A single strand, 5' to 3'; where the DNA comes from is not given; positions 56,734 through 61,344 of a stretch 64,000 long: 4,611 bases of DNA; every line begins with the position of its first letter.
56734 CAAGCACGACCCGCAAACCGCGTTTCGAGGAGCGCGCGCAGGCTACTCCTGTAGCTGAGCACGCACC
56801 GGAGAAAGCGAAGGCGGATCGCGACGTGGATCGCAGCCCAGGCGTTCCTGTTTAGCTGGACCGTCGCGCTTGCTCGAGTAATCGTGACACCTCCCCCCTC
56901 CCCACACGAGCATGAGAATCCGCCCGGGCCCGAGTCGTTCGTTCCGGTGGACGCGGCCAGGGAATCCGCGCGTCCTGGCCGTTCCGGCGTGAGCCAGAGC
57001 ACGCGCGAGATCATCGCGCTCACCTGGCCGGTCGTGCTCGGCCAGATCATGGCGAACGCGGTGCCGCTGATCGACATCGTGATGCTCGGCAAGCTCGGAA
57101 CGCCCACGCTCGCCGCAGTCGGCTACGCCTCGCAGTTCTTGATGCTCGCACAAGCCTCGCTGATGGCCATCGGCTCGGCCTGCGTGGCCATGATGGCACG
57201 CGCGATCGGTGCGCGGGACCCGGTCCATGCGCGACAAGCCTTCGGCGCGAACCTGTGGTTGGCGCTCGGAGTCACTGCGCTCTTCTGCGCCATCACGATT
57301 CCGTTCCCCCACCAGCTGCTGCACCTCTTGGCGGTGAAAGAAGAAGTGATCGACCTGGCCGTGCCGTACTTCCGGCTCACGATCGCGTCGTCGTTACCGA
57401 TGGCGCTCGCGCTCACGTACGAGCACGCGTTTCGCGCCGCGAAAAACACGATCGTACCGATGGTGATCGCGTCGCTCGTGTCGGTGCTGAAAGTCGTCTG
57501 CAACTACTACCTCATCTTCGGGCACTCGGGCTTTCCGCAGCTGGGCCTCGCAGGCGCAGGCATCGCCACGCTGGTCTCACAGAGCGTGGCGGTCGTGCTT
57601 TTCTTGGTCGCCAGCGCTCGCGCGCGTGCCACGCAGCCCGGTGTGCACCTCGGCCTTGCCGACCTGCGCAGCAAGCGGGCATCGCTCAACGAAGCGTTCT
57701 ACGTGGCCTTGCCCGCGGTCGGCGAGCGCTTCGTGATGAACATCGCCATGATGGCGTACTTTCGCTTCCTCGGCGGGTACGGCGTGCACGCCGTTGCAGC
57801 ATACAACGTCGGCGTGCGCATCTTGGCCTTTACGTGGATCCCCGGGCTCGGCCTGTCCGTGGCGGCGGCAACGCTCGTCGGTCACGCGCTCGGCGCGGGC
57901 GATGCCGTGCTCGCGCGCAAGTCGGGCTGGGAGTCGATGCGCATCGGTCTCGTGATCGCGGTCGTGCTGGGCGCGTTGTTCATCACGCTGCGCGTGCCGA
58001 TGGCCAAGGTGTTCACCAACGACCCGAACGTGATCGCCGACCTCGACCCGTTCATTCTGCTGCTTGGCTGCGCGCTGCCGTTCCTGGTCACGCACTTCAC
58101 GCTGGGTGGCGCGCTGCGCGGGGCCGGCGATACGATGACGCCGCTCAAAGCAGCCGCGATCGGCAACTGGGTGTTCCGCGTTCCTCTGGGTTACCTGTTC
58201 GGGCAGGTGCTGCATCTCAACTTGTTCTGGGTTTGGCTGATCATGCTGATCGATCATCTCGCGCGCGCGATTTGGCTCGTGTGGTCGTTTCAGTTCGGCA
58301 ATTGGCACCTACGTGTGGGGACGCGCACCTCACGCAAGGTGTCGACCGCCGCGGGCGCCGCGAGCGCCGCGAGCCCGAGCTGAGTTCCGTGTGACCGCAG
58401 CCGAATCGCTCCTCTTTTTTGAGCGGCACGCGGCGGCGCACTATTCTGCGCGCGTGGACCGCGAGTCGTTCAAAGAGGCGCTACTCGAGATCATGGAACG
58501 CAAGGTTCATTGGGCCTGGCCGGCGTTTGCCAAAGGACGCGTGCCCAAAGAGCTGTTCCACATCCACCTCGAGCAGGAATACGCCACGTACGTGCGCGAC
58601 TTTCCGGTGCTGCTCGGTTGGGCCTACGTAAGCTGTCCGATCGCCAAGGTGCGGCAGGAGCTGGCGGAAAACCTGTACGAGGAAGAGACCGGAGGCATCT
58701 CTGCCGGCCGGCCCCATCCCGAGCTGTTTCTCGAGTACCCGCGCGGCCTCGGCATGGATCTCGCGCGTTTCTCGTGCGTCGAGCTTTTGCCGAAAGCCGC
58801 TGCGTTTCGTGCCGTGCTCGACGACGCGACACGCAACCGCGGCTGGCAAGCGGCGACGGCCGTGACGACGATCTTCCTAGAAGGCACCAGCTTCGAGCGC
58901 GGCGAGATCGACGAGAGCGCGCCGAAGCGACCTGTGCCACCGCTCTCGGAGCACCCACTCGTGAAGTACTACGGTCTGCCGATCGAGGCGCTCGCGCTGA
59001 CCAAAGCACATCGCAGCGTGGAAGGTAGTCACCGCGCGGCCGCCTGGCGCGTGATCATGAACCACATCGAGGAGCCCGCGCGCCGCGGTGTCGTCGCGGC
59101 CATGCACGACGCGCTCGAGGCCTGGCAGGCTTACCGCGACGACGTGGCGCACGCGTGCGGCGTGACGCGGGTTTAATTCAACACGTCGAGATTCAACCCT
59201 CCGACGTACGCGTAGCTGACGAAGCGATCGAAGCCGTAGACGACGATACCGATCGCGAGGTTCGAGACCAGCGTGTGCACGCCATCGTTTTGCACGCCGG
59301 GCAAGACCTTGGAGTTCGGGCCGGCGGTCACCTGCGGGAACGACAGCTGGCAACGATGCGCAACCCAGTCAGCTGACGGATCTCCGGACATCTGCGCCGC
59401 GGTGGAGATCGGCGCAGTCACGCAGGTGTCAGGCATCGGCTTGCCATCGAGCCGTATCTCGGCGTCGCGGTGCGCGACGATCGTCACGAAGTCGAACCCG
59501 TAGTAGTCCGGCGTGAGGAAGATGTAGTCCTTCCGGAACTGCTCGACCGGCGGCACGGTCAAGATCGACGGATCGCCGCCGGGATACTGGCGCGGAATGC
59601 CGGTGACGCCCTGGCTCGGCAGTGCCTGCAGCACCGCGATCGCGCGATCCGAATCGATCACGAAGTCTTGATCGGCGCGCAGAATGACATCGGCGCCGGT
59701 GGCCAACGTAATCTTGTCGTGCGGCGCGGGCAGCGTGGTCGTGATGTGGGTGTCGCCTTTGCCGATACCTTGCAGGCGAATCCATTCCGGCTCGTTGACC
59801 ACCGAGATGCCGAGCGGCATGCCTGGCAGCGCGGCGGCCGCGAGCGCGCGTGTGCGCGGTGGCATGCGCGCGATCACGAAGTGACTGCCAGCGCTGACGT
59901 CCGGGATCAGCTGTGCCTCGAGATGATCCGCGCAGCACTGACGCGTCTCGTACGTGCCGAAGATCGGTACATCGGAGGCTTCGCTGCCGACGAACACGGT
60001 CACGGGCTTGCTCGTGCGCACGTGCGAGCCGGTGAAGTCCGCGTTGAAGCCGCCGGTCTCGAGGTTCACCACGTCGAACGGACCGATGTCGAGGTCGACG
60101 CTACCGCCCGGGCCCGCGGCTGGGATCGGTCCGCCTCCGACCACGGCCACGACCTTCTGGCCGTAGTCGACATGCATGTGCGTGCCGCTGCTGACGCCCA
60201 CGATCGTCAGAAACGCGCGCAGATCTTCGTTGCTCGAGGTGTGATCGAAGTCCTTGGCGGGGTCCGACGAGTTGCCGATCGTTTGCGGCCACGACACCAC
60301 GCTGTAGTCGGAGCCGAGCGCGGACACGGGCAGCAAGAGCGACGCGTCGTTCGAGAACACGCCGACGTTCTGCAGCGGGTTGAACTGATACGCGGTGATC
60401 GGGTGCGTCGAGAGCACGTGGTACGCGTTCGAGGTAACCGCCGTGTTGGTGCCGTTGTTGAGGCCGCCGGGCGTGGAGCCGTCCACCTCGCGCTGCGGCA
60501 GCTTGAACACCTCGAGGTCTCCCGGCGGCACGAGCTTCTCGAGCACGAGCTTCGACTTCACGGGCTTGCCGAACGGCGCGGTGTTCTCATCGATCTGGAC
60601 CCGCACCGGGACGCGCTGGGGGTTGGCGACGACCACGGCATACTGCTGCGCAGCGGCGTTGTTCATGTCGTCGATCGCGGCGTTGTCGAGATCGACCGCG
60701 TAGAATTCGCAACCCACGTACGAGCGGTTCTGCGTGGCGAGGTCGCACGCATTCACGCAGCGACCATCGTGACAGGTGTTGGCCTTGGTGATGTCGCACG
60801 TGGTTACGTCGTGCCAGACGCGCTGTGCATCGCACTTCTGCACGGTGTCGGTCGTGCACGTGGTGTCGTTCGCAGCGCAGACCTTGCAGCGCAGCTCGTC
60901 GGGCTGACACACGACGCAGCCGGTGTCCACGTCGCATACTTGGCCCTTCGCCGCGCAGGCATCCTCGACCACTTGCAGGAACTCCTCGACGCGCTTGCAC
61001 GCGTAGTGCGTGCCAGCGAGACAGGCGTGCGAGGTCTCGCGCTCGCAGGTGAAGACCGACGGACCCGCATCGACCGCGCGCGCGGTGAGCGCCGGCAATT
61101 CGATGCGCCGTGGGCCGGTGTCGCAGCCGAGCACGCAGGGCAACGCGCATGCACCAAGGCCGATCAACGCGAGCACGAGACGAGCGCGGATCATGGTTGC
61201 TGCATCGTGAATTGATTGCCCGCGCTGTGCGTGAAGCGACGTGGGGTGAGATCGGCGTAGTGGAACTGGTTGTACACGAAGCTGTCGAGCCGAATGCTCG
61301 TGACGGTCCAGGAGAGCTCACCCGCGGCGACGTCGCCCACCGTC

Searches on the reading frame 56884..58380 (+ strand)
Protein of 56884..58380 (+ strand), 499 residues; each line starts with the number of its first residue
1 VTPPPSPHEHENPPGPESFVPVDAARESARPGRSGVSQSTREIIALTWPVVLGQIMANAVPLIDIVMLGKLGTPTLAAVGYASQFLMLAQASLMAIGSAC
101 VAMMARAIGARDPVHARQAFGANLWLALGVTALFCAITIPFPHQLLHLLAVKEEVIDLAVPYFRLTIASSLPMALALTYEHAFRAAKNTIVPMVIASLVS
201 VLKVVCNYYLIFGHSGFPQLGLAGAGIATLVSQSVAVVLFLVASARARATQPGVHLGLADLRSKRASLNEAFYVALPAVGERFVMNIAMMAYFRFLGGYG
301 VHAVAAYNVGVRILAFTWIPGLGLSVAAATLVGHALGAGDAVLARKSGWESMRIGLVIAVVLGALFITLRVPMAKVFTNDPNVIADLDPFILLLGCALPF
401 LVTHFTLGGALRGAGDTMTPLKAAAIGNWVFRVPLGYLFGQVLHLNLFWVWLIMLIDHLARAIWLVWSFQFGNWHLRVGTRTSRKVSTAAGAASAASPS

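Call 84: search_protein_families(library=pfam, proteins=[window:56884-58380:+], max_evalue=0.001)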
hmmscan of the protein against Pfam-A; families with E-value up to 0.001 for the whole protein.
window:56884-58380:+ (499 aa): 1 family
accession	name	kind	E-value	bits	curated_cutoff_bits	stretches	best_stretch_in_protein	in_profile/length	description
PF01554.23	MatE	-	1.3e-58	197.7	24.9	2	49-208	1-160/161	MatE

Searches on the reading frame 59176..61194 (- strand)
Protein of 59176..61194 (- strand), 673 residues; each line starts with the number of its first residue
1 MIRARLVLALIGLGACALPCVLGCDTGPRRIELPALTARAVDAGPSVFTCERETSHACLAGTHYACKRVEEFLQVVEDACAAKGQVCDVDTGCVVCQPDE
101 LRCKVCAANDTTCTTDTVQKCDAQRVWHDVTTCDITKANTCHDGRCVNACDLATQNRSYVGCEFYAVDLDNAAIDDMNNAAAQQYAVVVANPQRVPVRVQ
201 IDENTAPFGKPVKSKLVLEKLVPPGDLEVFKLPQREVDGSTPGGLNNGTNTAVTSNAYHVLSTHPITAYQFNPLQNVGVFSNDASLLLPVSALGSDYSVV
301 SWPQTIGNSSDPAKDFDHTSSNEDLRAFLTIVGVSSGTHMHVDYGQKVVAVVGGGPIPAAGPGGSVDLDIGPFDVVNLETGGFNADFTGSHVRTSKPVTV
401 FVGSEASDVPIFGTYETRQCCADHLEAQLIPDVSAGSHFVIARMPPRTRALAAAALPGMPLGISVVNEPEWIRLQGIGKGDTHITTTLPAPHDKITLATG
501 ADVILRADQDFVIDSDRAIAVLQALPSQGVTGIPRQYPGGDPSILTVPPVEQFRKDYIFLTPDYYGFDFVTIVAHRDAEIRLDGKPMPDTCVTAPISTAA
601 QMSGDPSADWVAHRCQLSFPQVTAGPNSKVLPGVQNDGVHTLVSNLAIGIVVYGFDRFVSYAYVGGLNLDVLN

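Call 84: search_protein_families(library=pfam, proteins=[window:59176-61194:-], max_evalue=0.001)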
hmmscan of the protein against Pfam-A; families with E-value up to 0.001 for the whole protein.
window:59176-61194:- (673 aa): 1 family
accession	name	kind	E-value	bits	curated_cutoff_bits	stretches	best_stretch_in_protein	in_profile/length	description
PF17517.7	IgGFc_binding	-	2.6e-41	142.3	25.6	1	283-654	1-297/297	IgGFc binding protein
